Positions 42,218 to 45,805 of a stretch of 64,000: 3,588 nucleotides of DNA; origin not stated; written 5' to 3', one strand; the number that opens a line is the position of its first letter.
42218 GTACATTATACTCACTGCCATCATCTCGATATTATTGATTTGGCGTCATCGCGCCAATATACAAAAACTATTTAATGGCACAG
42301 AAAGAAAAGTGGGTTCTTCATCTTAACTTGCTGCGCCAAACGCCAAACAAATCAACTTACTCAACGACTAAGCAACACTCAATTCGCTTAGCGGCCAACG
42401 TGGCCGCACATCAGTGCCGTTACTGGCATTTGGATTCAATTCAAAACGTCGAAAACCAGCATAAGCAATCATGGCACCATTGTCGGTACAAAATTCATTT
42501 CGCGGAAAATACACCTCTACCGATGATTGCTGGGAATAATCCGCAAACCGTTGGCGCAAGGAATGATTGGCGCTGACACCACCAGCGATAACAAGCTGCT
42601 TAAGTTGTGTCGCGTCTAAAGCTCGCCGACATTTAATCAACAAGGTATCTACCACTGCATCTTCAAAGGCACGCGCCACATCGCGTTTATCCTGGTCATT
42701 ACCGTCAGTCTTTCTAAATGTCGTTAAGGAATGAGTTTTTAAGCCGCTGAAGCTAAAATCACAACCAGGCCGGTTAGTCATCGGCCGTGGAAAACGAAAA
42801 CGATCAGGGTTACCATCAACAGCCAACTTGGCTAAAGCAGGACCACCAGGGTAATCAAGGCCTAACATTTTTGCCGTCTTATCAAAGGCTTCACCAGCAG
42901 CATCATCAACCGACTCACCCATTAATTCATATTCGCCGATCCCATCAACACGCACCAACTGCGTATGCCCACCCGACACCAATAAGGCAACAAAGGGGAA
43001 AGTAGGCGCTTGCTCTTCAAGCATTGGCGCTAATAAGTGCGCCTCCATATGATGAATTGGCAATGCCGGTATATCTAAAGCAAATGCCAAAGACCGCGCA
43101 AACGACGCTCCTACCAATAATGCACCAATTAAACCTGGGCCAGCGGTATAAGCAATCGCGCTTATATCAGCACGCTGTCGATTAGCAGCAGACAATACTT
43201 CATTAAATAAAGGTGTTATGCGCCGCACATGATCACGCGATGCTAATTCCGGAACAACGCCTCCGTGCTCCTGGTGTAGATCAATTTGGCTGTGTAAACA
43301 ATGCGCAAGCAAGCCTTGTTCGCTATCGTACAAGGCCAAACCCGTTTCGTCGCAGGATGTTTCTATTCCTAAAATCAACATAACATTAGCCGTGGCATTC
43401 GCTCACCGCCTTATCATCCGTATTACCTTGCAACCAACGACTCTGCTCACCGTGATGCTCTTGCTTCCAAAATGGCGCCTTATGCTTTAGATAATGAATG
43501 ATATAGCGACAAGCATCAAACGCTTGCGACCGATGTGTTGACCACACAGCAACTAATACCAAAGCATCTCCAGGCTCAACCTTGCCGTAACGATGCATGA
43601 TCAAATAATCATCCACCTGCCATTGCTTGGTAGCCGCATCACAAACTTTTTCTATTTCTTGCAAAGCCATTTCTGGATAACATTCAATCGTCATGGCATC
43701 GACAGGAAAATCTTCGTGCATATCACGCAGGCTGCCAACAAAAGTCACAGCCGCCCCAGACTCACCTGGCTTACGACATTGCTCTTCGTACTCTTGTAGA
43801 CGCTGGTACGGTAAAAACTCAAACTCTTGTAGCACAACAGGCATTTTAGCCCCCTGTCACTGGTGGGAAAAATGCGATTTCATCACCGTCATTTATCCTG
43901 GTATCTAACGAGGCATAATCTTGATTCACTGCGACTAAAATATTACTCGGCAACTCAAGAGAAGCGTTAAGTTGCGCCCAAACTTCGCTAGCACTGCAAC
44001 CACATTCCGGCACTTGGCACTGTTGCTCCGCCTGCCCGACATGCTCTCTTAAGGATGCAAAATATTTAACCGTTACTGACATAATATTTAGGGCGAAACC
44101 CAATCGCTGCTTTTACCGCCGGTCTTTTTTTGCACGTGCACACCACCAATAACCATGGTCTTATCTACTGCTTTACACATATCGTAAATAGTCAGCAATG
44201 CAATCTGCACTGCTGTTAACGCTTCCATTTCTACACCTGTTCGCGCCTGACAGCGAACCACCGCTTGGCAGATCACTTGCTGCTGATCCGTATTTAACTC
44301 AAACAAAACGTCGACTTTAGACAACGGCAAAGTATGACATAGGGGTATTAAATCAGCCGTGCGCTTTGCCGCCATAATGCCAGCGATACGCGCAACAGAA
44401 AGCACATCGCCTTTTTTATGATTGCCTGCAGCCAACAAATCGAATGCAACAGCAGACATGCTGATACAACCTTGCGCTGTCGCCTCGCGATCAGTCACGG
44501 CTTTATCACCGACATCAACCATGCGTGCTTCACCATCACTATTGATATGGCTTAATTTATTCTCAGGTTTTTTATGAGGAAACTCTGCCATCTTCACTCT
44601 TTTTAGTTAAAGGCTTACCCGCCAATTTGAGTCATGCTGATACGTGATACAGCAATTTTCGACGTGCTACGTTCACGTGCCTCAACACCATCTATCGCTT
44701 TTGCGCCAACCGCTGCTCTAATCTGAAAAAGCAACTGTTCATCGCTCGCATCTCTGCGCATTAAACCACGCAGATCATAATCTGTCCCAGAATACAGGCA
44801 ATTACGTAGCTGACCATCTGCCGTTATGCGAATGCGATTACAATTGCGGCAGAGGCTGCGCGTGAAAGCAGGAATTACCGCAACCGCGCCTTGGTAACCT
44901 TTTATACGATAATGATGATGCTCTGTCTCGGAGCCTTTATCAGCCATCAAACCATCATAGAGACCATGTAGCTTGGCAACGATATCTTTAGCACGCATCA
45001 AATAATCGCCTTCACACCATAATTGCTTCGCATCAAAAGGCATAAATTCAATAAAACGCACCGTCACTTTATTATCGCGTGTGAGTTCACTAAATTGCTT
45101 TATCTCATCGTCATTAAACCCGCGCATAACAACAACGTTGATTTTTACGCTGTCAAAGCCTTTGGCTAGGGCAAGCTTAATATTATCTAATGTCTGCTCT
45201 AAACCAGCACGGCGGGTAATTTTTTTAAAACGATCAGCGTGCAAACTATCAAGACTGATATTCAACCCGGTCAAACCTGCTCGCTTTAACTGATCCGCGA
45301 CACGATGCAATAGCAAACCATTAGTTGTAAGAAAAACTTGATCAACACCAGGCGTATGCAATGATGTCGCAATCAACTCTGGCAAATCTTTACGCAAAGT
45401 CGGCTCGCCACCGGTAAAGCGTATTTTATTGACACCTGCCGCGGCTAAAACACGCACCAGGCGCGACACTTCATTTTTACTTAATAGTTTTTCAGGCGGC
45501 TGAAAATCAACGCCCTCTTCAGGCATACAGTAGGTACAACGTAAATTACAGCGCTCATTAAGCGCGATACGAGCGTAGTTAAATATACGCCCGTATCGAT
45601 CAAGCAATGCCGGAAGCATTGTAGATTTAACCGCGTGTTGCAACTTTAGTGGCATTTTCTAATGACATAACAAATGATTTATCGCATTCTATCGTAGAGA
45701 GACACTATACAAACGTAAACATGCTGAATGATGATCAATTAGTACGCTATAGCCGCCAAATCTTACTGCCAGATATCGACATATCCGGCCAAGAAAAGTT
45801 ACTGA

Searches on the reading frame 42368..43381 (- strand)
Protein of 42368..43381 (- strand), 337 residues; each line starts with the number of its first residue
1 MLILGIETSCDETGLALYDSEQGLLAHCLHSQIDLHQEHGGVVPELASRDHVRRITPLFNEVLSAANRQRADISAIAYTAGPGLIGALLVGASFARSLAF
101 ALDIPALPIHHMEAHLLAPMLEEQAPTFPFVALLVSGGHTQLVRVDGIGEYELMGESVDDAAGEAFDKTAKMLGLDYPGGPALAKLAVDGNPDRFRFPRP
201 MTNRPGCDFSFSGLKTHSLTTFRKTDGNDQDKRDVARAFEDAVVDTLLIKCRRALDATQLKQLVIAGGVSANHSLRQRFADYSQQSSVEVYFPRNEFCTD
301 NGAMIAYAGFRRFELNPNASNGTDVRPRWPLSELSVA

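Call 90: search_protein_families(library=ncbifam, proteins=[window:42368-43381:-], max_evalue=1e-10)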
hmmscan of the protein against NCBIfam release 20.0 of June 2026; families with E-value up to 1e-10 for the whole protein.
window:42368-43381:- (337 aa): 5 families
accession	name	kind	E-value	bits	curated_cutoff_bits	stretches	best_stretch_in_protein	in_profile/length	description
TIGR03723.1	T6A_TsaD_YgjD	equivalog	5.9e-133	442.8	296.1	1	3-313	1-313/314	tRNA (adenosine(37)-N6)-threonylcarbamoyltransferase complex transferase subunit TsaD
TIGR00329.1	gcp_kae1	subfamily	4.8e-119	397.1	207.8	1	4-306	1-305/305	tRNA (adenosine(37)-N6)-threonylcarbamoyltransferase complex transferase subunit TsaD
TIGR03722.2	arch_KAE1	equivalog_domain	2.3e-63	214.3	375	1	3-336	1-321/323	KEOPS complex N(6)-L-threonylcarbamoyladenine synthase Kae1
NF007174.0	PRK09605.1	equivalog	1.2e-56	192.4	447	1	1-315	1-301/535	bifunctional N(6)-L-threonylcarbamoyladenine synthase/serine/threonine protein kinase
TIGR03725.1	T6A_YeaZ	equivalog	9.1e-15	55.2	69.3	1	3-115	1-97/212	tRNA (adenosine(37)-N6)-threonylcarbamoyltransferase complex dimerization subunit type 1 TsaB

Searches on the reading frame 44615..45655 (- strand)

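Call 90: search_protein_families(library=ncbifam, proteins=[window:44615-45655:-], max_evalue=1e-10)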
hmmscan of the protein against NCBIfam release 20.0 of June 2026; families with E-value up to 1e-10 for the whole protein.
window:44615-45655:- (346 aa): 29 families (the best 25 are shown)
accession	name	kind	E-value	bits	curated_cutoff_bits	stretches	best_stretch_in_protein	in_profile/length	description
TIGR02666.1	moaA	equivalog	1.5e-104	349.6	284.05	1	17-346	1-336/336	GTP 3',8-cyclase MoaA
TIGR02668.1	moaA_archaeal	equivalog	2.3e-69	233.7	325.25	1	17-316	1-295/303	GTP 3',8-cyclase MoaA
NF001199.0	PRK00164.2-1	equivalog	4e-66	223.3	231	1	17-316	3-298/308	GTP 3',8-cyclase MoaA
NF045646.2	rSAM_Se_TrsS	equivalog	2.6e-21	75.7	490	1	31-207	91-266/441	radical SAM (seleno)protein TrsS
TIGR04055.1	rSAM_NirJ2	equivalog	5.9e-21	75.3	500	1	34-195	8-164/326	putative heme d1 biosynthesis radical SAM protein NirJ2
NF045702.1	rSAM_GDGT_ether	equivalog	1.8e-20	73.1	450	1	28-206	88-267/486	tetraether lipid synthase Tes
NF049973.1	radical_Rv1681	equivalog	4.5e-18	65.3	380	1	33-197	79-239/326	Rv1681 family radical SAM protein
TIGR04347.1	pseudo_SAM_Halo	equivalog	7.9e-18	64.9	525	1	33-169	45-178/390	TIGR04347 family pseudo-SAM/SPASM protein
NF038283.1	viperin_w_prok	equivalog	1.6e-17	63.6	180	1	32-198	8-184/281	viperin family antiviral radical SAM protein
TIGR04546.1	rSAM_ahbC_deAc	equivalog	2e-17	63.1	650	1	32-197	45-205/390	12,18-didecarboxysiroheme deacetylase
TIGR02109.1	PQQ_syn_pqqE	equivalog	5.7e-17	61.7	381.35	1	31-194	12-171/358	pyrroloquinoline quinone biosynthesis protein PqqE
TIGR04317.1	W_rSAM_matur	equivalog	3e-16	59.5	380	1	30-286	8-255/349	tungsten cofactor oxidoreductase radical SAM maturase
NF045574.1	sacti_mat_StsB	exception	9.1e-16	57.7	625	1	28-205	98-267/466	StsB family radical SAM/SPASM domain sactipeptide maturase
TIGR03962.1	mycofact_rSAM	equivalog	1.6e-15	57.2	265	1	34-208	20-189/339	mycofactocin radical SAM maturase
TIGR04545.1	rSAM_ahbD_hemeb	equivalog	2.2e-15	56.9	500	1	33-194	7-164/339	heme b synthase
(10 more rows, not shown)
